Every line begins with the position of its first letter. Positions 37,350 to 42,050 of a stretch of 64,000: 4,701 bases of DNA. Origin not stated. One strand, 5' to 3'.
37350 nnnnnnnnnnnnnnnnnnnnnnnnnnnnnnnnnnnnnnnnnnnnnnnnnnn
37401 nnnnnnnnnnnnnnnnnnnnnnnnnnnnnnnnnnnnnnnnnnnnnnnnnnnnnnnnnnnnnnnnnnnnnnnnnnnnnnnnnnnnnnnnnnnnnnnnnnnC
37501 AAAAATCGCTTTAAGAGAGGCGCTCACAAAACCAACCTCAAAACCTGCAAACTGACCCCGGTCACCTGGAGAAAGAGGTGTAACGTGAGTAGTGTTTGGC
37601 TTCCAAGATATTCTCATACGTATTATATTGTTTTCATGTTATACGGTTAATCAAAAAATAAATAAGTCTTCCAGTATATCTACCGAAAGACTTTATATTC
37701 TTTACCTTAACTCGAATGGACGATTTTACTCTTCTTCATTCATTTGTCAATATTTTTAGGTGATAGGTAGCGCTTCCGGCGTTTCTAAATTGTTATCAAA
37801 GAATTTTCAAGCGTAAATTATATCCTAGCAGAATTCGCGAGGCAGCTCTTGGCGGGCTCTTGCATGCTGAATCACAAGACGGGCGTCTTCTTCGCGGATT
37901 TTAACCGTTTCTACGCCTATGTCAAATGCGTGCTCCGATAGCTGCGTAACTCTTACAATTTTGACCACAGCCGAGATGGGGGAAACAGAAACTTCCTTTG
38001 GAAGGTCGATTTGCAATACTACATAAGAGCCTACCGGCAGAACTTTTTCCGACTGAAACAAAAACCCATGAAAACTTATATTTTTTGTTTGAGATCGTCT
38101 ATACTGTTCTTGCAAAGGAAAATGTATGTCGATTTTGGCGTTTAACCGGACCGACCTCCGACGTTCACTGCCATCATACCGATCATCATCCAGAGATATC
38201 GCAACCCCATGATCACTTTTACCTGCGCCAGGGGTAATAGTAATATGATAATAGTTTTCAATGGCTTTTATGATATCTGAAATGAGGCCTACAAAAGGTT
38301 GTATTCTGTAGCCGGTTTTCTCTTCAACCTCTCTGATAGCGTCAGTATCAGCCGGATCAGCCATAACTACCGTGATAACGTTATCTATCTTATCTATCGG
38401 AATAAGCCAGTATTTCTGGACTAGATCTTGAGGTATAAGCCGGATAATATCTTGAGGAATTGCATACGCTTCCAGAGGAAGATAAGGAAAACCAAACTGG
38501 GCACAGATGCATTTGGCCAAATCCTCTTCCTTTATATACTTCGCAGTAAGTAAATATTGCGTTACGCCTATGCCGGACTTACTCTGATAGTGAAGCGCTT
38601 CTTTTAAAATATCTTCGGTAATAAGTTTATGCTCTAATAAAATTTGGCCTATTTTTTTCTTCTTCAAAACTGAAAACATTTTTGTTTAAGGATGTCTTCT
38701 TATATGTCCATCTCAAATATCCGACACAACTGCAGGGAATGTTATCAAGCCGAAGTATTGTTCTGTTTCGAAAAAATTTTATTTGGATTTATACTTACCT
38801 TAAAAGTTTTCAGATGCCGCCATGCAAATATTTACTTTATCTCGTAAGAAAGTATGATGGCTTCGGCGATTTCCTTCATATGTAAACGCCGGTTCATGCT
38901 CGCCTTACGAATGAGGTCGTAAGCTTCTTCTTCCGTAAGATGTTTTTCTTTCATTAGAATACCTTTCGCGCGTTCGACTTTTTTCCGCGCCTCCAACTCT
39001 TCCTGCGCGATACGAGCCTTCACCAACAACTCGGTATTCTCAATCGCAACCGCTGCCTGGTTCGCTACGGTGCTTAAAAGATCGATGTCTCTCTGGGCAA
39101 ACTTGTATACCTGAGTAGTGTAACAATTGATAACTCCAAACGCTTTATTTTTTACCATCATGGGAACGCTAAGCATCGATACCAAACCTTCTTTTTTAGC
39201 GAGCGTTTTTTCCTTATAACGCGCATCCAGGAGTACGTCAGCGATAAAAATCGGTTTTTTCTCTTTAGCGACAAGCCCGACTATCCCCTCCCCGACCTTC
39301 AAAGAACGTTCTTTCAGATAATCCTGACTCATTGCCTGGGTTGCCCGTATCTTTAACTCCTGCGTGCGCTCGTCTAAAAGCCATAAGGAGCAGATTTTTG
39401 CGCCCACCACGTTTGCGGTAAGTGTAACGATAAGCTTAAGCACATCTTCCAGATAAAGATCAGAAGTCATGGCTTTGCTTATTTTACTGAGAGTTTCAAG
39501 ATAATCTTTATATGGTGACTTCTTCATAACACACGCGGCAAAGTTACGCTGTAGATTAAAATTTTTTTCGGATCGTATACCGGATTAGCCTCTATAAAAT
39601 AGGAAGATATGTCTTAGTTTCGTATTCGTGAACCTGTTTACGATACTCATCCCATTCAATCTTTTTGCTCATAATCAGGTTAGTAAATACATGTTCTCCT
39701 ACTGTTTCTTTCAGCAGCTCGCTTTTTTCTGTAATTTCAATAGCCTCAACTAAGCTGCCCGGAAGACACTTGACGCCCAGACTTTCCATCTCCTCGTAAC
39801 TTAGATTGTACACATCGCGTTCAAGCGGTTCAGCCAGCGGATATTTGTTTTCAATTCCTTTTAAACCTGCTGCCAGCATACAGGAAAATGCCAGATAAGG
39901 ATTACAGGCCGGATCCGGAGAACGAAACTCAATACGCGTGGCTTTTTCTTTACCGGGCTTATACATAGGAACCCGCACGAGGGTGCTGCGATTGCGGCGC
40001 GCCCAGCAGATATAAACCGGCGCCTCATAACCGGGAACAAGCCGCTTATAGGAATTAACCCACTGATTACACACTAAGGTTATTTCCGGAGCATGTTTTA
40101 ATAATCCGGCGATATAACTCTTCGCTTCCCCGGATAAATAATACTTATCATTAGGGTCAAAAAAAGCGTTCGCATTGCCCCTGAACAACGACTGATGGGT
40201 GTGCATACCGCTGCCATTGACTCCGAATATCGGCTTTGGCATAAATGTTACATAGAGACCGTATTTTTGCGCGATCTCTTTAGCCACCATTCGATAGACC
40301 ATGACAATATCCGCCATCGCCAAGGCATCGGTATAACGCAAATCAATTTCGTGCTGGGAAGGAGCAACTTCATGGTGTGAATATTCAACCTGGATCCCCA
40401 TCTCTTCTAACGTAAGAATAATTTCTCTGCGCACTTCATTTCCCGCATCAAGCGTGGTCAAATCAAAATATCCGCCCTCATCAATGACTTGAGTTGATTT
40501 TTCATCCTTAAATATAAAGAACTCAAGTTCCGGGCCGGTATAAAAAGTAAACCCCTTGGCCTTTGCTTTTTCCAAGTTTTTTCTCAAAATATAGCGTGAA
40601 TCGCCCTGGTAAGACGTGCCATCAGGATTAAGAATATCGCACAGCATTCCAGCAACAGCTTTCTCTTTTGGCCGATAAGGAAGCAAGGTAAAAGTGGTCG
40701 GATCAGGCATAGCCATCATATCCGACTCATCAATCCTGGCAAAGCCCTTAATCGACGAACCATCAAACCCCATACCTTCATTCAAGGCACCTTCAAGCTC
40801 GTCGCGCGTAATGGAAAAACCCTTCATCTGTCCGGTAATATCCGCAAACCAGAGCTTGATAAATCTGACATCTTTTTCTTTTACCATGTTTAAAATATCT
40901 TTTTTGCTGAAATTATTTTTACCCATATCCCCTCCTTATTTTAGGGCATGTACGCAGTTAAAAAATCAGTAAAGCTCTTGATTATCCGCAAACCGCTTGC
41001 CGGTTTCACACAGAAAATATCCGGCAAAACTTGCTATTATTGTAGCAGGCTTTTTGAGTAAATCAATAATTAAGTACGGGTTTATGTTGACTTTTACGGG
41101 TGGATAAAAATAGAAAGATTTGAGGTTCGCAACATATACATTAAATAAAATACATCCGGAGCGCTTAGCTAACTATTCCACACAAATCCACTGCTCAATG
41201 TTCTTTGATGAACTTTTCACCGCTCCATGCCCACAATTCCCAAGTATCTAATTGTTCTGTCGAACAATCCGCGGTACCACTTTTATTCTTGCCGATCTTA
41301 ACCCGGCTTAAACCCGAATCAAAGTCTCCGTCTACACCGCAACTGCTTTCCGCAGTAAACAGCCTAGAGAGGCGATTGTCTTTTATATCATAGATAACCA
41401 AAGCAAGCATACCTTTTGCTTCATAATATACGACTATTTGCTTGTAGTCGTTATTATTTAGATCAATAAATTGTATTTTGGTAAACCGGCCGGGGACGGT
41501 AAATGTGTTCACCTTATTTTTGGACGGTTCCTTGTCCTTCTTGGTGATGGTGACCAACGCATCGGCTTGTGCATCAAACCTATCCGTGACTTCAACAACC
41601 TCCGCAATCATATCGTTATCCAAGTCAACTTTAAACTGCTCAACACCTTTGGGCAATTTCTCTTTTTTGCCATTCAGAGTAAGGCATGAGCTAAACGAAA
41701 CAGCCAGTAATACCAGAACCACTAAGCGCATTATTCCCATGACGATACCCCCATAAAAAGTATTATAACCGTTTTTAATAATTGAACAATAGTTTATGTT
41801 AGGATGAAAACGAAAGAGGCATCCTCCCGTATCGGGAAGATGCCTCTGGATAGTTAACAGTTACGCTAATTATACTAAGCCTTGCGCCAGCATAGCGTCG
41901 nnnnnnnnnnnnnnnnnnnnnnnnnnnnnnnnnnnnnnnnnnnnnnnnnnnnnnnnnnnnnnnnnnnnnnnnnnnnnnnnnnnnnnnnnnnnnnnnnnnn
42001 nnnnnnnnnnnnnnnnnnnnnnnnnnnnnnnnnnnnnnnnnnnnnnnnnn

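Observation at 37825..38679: MshEN-PilZ fusion: two different c-di-GMP-binding domains in one protein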

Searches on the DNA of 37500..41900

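Call 81: search_rna_families(source=window, start=37500, end=41900, threshold=evalue, max_evalue=5)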
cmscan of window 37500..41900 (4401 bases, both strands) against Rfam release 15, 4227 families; matches with E-value up to 5: 2.
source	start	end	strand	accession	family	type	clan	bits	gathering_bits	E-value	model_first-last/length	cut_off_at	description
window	37600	37660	-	RF01748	nuoG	Cis-reg;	-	16.8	33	4.4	1-43/43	no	nuoG RNA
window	38295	38478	-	RF01849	alpha_tmRNA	Gene;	CL00001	12.4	50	0.85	1-355/355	no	Alphaproteobacteria transfer-messenger RNA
